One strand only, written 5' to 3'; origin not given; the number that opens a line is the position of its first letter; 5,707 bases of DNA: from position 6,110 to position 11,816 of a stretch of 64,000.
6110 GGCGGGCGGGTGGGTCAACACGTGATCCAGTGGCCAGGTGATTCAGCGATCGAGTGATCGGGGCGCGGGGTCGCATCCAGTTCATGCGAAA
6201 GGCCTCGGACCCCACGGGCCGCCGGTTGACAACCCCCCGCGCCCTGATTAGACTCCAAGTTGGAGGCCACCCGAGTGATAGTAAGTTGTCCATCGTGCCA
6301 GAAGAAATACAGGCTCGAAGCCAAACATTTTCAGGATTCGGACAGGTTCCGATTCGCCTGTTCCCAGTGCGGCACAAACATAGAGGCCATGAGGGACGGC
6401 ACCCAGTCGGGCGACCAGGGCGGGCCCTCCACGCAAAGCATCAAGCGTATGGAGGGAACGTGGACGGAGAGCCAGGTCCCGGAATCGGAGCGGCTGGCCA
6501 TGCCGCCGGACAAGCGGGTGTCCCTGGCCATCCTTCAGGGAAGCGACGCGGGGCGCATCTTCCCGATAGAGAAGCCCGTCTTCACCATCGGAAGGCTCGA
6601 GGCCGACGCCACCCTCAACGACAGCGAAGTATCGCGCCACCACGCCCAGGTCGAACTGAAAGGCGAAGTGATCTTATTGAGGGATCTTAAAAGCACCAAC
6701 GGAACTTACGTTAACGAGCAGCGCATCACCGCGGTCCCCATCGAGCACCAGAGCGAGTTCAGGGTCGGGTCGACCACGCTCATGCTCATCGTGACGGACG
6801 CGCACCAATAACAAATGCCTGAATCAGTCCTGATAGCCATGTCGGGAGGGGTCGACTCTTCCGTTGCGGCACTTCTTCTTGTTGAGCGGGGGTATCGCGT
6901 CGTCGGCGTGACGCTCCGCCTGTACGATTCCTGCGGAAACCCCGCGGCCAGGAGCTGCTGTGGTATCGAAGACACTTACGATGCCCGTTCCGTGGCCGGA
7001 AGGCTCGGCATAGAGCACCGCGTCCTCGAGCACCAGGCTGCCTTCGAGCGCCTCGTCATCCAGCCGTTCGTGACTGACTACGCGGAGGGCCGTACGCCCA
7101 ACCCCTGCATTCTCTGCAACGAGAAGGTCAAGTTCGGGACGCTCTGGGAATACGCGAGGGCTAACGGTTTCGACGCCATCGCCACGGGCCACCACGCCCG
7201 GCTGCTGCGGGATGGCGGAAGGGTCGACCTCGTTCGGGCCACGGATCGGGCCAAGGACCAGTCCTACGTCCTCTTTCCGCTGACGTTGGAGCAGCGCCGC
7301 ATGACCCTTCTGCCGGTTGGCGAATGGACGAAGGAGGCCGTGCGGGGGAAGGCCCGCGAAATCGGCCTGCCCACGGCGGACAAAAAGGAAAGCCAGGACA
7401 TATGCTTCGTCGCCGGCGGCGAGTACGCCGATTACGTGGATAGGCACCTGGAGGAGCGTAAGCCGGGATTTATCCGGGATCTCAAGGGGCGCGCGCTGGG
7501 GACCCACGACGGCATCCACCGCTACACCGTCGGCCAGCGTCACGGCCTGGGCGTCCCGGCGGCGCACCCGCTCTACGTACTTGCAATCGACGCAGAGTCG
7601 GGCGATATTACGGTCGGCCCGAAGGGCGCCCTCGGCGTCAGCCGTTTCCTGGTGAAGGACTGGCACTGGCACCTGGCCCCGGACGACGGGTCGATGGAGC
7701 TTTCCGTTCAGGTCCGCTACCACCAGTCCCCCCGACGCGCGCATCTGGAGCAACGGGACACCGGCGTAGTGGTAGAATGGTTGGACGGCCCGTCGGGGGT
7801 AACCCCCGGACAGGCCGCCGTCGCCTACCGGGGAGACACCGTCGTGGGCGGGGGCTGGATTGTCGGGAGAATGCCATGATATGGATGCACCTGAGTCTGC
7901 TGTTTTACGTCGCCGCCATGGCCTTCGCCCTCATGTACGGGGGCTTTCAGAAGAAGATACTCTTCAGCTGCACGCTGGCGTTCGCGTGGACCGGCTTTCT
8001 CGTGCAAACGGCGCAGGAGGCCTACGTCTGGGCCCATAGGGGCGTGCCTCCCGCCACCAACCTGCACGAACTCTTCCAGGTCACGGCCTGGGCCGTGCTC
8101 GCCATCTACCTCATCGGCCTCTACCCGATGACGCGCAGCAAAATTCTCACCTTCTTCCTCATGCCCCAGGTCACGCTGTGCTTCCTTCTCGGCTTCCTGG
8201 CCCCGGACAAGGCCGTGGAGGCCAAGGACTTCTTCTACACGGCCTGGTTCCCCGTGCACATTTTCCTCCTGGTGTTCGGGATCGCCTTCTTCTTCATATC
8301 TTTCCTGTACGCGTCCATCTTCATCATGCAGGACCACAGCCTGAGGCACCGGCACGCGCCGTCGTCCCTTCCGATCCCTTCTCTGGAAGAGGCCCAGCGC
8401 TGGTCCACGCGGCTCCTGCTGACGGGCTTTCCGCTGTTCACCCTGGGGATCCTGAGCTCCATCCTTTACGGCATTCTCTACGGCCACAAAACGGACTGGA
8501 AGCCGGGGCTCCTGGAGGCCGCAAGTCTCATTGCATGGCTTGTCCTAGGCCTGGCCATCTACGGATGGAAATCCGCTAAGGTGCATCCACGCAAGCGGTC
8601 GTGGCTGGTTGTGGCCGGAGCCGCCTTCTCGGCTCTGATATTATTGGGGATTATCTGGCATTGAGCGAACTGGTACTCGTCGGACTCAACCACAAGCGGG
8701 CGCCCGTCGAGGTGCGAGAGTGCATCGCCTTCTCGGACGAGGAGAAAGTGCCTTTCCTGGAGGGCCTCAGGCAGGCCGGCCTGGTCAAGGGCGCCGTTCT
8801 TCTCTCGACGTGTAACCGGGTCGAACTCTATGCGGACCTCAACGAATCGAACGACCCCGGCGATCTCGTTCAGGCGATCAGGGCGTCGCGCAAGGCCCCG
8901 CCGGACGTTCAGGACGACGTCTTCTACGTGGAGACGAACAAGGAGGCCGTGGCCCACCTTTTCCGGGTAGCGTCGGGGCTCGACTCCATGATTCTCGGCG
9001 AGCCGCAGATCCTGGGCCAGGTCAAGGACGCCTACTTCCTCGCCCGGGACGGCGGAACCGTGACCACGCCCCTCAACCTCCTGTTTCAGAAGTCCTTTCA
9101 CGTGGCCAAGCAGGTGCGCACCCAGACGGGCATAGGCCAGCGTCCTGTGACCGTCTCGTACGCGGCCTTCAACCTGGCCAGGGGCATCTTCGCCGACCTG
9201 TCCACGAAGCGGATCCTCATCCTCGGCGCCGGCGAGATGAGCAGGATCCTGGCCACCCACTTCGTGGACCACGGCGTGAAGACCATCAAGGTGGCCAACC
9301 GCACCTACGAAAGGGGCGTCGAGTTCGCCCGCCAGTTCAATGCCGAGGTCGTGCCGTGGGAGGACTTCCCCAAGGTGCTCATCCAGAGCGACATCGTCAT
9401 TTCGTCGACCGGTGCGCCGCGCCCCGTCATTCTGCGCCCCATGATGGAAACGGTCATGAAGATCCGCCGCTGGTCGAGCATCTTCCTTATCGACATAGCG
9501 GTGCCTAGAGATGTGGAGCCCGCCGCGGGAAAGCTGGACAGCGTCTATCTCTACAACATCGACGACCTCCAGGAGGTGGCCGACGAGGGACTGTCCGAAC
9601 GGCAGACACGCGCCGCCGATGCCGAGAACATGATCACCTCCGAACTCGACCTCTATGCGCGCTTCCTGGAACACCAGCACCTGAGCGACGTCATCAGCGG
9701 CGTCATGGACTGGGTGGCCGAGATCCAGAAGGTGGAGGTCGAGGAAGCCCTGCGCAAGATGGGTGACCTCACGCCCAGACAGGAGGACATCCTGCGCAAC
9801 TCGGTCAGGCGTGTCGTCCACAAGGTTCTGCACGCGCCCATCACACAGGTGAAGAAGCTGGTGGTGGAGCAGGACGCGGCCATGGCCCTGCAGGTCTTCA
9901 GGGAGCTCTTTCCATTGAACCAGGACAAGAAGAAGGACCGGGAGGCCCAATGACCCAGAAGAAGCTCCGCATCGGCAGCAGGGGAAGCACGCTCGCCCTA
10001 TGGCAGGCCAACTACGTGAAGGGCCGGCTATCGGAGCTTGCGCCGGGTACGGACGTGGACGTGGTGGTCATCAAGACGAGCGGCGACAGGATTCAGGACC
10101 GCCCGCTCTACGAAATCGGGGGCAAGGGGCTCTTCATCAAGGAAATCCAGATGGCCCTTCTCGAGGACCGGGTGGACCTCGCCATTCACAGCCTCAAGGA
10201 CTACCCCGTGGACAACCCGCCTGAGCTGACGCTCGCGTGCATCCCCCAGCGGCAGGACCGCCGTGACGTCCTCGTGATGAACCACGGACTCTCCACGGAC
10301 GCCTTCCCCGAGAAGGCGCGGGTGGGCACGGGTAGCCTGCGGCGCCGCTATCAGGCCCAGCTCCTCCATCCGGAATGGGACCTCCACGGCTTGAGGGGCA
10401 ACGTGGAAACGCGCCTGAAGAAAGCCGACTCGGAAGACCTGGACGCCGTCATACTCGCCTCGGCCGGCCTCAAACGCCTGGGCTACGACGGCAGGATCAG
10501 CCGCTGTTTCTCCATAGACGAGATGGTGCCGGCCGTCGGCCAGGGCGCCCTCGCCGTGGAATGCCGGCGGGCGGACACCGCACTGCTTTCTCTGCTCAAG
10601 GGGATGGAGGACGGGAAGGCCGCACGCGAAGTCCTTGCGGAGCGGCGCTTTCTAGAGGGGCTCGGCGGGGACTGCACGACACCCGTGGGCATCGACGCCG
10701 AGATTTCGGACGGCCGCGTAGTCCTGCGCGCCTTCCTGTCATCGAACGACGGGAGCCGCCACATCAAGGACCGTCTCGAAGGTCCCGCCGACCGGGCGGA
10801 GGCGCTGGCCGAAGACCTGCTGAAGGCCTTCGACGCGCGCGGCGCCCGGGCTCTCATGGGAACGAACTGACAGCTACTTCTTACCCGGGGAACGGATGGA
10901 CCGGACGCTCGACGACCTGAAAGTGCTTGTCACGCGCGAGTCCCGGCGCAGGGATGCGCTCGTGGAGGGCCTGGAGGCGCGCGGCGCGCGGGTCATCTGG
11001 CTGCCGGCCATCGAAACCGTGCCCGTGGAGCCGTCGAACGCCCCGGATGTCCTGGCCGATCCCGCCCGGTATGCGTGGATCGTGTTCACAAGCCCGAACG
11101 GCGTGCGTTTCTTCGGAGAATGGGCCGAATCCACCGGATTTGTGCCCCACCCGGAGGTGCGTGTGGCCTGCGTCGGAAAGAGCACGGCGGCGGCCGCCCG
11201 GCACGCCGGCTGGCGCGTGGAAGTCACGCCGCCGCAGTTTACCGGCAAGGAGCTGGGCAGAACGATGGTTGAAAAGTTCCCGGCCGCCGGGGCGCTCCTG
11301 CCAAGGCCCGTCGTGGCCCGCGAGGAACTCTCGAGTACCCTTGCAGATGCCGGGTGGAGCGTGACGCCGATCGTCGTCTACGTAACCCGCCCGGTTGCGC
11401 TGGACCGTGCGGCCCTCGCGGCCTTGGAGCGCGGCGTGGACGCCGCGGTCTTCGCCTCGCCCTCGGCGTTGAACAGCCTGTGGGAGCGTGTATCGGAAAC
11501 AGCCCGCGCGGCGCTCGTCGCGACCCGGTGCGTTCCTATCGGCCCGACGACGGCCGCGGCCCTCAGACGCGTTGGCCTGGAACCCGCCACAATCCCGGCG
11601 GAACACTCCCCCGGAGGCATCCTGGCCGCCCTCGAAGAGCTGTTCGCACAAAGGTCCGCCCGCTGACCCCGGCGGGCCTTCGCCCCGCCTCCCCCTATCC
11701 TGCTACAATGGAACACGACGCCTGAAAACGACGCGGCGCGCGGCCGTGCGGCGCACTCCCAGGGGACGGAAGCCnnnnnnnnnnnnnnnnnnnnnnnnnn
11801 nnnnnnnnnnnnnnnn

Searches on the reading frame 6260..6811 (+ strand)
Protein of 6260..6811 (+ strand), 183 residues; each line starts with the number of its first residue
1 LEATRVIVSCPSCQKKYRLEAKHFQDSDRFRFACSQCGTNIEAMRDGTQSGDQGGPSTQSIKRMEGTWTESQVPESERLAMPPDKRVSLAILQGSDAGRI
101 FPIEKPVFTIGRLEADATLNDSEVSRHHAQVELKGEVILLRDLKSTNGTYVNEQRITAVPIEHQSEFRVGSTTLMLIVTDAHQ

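Call 27: search_protein_families(library=pfam, proteins=[window:6260-6811:+], max_evalue=0.001)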
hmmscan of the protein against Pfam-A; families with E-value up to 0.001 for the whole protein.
window:6260-6811:+ (183 aa): 4 families
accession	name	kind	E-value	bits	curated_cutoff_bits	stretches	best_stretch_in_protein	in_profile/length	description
PF16697.10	Yop-YscD_cpl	-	5.4e-18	65.5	33.2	1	91-177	2-91/94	Inner membrane component of T3SS, cytoplasmic domain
PF00498.31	FHA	-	1.1e-16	61.5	20.7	1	109-170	2-67/67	FHA domain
PF13717.11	Zn_ribbon_4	-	5.4e-06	26.7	30.3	1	7-40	2-34/36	zinc-ribbon domain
PF25206.1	DUF7836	-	0.00026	21.2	26.7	1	1-39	1-38/59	Domain of unknown function (DUF7836)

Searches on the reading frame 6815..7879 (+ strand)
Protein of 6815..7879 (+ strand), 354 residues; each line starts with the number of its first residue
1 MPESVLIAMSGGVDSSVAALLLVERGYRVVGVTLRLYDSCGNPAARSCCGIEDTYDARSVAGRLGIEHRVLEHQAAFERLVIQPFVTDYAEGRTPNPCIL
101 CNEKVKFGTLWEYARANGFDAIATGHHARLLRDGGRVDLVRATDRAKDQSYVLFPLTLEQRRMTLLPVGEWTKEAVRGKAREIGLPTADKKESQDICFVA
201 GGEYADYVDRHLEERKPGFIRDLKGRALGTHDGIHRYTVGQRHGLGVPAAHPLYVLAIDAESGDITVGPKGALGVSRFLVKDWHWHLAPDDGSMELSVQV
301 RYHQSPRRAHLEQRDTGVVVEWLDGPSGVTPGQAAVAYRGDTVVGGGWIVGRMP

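Call 27: search_protein_families(library=pfam, proteins=[window:6815-7879:+], max_evalue=0.001)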
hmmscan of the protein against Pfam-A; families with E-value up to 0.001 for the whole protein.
window:6815-7879:+ (354 aa): 4 families
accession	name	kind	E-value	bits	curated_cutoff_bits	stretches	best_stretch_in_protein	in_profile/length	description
PF03054.22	tRNA_Me_trans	-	1.6e-67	227.5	20.6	1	4-200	2-201/202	tRNA methyl transferase HUP domain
PF20259.3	tRNA_Me_trans_M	-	4.5e-18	65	27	1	206-268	2-65/66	tRNA methyl transferase PRC-barrel domain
PF20258.4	tRNA_Me_trans_C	-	3.9e-17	62.8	20.6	1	277-349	3-77/77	Aminomethyltransferase beta-barrel domain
PF02568.20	ThiI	-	2.2e-05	24.6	20.5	1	3-36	4-37/197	Thiamine biosynthesis protein (ThiI)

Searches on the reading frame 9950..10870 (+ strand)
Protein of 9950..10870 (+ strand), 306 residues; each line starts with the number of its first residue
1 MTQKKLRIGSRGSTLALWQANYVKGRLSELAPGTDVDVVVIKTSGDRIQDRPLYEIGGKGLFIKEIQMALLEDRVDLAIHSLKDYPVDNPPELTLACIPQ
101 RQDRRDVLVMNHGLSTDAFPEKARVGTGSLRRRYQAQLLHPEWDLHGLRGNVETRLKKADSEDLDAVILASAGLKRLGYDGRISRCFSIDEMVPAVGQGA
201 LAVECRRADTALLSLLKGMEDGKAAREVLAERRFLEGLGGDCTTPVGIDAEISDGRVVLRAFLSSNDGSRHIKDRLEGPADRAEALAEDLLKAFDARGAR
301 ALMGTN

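Call 27: search_protein_families(library=pfam, proteins=[window:9950-10870:+], max_evalue=0.001)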
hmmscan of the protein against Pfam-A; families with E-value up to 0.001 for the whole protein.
window:9950-10870:+ (306 aa): 2 families
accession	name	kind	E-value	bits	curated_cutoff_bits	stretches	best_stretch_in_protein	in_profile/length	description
PF01379.25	Porphobil_deam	-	1.4e-77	260.4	22.1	1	6-212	1-205/207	Porphobilinogen deaminase, dipyromethane cofactor binding domain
PF03900.20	Porphobil_deamC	-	2.6e-12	47.4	26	1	226-293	2-71/74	Porphobilinogen deaminase, C-terminal domain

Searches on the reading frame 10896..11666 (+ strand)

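Call 27: search_protein_families(library=pfam, proteins=[window:10896-11666:+], max_evalue=0.001)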
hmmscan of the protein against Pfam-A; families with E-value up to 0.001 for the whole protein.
window:10896-11666:+ (256 aa): 1 family
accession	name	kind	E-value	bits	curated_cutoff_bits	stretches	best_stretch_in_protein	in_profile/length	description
PF02602.20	HEM4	-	1.7e-47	161.9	27.5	1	20-243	1-230/231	Uroporphyrinogen-III synthase HemD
